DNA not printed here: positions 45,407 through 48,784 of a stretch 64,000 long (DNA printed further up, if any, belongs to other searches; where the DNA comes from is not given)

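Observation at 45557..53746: RND heavy-metal efflux operon preceded by three c-type cytochrome genes and followed by a dedicated two-component system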

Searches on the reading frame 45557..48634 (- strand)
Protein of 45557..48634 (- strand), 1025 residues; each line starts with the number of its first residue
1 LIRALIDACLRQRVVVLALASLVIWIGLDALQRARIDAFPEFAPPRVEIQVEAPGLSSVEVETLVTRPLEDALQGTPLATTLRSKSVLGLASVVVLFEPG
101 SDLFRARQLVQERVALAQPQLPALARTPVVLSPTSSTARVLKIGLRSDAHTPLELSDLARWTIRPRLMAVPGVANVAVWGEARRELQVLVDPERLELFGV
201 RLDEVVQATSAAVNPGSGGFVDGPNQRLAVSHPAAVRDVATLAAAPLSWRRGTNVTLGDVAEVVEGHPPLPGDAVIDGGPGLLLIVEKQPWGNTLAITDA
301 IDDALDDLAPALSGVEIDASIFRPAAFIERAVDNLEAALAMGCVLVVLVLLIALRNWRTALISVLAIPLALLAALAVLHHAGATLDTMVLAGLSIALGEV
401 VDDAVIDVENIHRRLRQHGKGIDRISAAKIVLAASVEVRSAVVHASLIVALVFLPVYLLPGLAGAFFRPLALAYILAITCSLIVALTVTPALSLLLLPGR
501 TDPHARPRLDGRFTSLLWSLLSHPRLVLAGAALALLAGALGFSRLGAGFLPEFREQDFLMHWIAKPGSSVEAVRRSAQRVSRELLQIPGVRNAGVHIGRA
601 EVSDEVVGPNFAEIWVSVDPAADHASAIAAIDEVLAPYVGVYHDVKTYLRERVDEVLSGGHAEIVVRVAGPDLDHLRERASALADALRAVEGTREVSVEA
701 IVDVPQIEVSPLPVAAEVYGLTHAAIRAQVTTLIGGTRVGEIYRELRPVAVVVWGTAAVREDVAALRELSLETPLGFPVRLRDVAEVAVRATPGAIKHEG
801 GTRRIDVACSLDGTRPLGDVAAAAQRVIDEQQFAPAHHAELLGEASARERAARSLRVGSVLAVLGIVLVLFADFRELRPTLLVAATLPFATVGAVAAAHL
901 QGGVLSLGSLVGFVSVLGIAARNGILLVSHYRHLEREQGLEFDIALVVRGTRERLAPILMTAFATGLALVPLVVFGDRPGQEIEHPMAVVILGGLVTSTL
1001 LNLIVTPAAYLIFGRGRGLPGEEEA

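Call 6: search_protein_families(library=pfam, proteins=[window:45557-48634:-], max_evalue=0.01)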
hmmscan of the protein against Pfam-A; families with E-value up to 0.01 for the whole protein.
window:45557-48634:- (1025 aa): 2 families
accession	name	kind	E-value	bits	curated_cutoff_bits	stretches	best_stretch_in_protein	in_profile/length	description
PF00873.25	ACR_tran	-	2.1e-207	691.6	28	1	7-1013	3-1020/1021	AcrB/AcrD/AcrF family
PF02355.23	SecD_SecF_C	-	4.6e-07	29.9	20.5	1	857-1002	35-179/189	Protein export membrane protein SecD/SecF, C-terminal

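Call 7: search_protein_families(library=ncbifam, proteins=[window:45557-48634:-], max_evalue=0.01)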
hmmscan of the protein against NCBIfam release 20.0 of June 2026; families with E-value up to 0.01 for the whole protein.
window:45557-48634:- (1025 aa): 17 families
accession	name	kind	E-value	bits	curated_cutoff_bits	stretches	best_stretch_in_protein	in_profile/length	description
TIGR00914.1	2A0601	subfamily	6.7e-162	540.6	701.45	1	1-1013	1-1035/1051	CusA/CzcA family heavy metal efflux RND transporter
NF033617.1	RND_permease_2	subfamily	8.8e-145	484.1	1250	1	7-1014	2-1008/1009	multidrug efflux RND transporter permease subunit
NF000282.2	RND_permease_1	subfamily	9.6e-111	371.4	1250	1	19-1013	14-1027/1029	multidrug efflux RND transporter permease subunit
TIGR00915.1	2A0602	subfamily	1.4e-91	308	940.35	1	17-1012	13-1027/1050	efflux RND transporter permease subunit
NF007905.0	PRK10614.1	equivalog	1.5e-86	291.1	1774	1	13-1017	10-1012/1025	multidrug efflux RND transporter permease subunit MdtC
NF007798.0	PRK10503.1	equivalog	1.7e-75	254.4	1584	1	25-1015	32-1024/1040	MdtB/MuxB family multidrug efflux RND transporter permease subunit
NF007133.0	PRK09579.1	equivalog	1.4e-66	224.9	1763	2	4-505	2-497/1017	multidrug efflux RND transporter permease subunit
NF007131.0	PRK09577.1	equivalog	3.5e-57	193.9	1768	1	14-1015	10-1024/1045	multidrug efflux RND transporter permease subunit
NF007842.1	PRK10555.1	equivalog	4.5e-56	190.3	1854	2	15-498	11-498/1036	multidrug efflux RND transporter permease AcrD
NF000037.1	RND_perm_OqxB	exception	1.6e-53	181.8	2200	2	13-499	10-501/1050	multidrug efflux RND transporter permease subunit OqxB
NF011706.2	PRK15127.1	equivalog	1.6e-50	172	2150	2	18-497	14-497/1049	multidrug efflux RND transporter permease subunit AcrB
TIGR00916.1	2A0604s01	subfamily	6.9e-09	35.6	148.6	2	338-485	93-230/231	SecD/SecF family protein translocase subunit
TIGR00921.1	2A067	subfamily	1.7e-06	26.4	351.9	1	816-1011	151-344/733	hydrophobe/amphiphile efflux-3 (HAE3) family transporter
NF046001.1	SecDF_plasm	equivalog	0.00012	20.3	500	1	338-493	686-843/878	protein translocase subunit SecDF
NF009583.0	PRK13024.1-3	subfamily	0.00013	20.1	721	1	337-554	283-493/755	protein translocase subunit SecDF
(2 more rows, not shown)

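Call 13: search_solved_structures(query=window:45557-48634:-, max_evalue=1e-20)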
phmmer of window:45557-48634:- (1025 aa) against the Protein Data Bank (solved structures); distinct sequences matched with E-value up to 1e-20: 80 (the best 60 are shown).
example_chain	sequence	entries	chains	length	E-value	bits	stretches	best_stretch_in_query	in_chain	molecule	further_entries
4k0e_A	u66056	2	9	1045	2.6e-104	353.4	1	1-1013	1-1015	Heavy metal cation tricomponent efflux pump ZneA(CzcA-like)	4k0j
3t51_A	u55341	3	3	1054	6.5e-96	325.6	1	6-1013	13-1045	Cation efflux system protein CusA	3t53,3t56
3k07_A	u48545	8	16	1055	6.5e-96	325.6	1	6-1013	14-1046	Cation efflux system protein cusA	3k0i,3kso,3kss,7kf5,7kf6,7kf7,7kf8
3ne5_A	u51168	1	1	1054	9.1e-96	325.2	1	12-1013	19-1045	Cation efflux system protein cusA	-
4dop_A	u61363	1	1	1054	5.2e-95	322.6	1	6-1013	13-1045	Cation efflux system protein CusA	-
4dnr_A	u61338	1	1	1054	6.1e-95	322.4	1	6-1013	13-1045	Cation efflux system protein CusA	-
4dnt_A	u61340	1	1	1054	1.1e-94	321.6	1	6-1013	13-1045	Cation efflux system protein CusA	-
9lyq_B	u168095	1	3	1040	2.2e-63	218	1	19-1015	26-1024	Multidrug resistance protein MdtB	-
8yr0_A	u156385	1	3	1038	3.1e-63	217.5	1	18-1013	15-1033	Cation/multidrug efflux pump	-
7wlv_A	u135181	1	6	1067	3.2e-63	217.5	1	18-503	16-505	Efflux pump membrane transporter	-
8zxs_A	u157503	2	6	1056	9.6e-61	209.2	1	14-1012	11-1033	Efflux pump membrane transporter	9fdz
7cz9_A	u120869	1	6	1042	1e-60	209.1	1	14-1012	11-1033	Efflux pump membrane transporter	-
9e9f_B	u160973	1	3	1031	8.1e-59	202.9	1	17-1015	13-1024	Efflux pump membrane transporter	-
9j3d_J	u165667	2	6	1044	1e-58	202.5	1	27-1010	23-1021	Efflux pump membrane transporter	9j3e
8z1u_A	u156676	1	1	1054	2.8e-58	201.1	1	17-1015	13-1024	Efflux pump membrane transporter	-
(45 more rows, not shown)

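Call 28: search_solved_structures(query=window:45557-48634:-, max_evalue=1e-95, show_alignments=3)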
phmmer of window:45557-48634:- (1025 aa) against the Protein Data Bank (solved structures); distinct sequences matched with E-value up to 1e-95: 4.
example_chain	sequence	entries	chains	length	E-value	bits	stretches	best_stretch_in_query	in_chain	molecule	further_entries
4k0e_A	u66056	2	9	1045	2.6e-104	353.4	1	1-1013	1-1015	Heavy metal cation tricomponent efflux pump ZneA(CzcA-like)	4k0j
3t51_A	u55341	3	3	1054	6.5e-96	325.6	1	6-1013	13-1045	Cation efflux system protein CusA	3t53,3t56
3k07_A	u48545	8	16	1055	6.5e-96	325.6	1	6-1013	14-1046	Cation efflux system protein cusA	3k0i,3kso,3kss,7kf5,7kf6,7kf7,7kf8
3ne5_A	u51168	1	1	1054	9.1e-96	325.2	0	12-1013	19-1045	Cation efflux system protein cusA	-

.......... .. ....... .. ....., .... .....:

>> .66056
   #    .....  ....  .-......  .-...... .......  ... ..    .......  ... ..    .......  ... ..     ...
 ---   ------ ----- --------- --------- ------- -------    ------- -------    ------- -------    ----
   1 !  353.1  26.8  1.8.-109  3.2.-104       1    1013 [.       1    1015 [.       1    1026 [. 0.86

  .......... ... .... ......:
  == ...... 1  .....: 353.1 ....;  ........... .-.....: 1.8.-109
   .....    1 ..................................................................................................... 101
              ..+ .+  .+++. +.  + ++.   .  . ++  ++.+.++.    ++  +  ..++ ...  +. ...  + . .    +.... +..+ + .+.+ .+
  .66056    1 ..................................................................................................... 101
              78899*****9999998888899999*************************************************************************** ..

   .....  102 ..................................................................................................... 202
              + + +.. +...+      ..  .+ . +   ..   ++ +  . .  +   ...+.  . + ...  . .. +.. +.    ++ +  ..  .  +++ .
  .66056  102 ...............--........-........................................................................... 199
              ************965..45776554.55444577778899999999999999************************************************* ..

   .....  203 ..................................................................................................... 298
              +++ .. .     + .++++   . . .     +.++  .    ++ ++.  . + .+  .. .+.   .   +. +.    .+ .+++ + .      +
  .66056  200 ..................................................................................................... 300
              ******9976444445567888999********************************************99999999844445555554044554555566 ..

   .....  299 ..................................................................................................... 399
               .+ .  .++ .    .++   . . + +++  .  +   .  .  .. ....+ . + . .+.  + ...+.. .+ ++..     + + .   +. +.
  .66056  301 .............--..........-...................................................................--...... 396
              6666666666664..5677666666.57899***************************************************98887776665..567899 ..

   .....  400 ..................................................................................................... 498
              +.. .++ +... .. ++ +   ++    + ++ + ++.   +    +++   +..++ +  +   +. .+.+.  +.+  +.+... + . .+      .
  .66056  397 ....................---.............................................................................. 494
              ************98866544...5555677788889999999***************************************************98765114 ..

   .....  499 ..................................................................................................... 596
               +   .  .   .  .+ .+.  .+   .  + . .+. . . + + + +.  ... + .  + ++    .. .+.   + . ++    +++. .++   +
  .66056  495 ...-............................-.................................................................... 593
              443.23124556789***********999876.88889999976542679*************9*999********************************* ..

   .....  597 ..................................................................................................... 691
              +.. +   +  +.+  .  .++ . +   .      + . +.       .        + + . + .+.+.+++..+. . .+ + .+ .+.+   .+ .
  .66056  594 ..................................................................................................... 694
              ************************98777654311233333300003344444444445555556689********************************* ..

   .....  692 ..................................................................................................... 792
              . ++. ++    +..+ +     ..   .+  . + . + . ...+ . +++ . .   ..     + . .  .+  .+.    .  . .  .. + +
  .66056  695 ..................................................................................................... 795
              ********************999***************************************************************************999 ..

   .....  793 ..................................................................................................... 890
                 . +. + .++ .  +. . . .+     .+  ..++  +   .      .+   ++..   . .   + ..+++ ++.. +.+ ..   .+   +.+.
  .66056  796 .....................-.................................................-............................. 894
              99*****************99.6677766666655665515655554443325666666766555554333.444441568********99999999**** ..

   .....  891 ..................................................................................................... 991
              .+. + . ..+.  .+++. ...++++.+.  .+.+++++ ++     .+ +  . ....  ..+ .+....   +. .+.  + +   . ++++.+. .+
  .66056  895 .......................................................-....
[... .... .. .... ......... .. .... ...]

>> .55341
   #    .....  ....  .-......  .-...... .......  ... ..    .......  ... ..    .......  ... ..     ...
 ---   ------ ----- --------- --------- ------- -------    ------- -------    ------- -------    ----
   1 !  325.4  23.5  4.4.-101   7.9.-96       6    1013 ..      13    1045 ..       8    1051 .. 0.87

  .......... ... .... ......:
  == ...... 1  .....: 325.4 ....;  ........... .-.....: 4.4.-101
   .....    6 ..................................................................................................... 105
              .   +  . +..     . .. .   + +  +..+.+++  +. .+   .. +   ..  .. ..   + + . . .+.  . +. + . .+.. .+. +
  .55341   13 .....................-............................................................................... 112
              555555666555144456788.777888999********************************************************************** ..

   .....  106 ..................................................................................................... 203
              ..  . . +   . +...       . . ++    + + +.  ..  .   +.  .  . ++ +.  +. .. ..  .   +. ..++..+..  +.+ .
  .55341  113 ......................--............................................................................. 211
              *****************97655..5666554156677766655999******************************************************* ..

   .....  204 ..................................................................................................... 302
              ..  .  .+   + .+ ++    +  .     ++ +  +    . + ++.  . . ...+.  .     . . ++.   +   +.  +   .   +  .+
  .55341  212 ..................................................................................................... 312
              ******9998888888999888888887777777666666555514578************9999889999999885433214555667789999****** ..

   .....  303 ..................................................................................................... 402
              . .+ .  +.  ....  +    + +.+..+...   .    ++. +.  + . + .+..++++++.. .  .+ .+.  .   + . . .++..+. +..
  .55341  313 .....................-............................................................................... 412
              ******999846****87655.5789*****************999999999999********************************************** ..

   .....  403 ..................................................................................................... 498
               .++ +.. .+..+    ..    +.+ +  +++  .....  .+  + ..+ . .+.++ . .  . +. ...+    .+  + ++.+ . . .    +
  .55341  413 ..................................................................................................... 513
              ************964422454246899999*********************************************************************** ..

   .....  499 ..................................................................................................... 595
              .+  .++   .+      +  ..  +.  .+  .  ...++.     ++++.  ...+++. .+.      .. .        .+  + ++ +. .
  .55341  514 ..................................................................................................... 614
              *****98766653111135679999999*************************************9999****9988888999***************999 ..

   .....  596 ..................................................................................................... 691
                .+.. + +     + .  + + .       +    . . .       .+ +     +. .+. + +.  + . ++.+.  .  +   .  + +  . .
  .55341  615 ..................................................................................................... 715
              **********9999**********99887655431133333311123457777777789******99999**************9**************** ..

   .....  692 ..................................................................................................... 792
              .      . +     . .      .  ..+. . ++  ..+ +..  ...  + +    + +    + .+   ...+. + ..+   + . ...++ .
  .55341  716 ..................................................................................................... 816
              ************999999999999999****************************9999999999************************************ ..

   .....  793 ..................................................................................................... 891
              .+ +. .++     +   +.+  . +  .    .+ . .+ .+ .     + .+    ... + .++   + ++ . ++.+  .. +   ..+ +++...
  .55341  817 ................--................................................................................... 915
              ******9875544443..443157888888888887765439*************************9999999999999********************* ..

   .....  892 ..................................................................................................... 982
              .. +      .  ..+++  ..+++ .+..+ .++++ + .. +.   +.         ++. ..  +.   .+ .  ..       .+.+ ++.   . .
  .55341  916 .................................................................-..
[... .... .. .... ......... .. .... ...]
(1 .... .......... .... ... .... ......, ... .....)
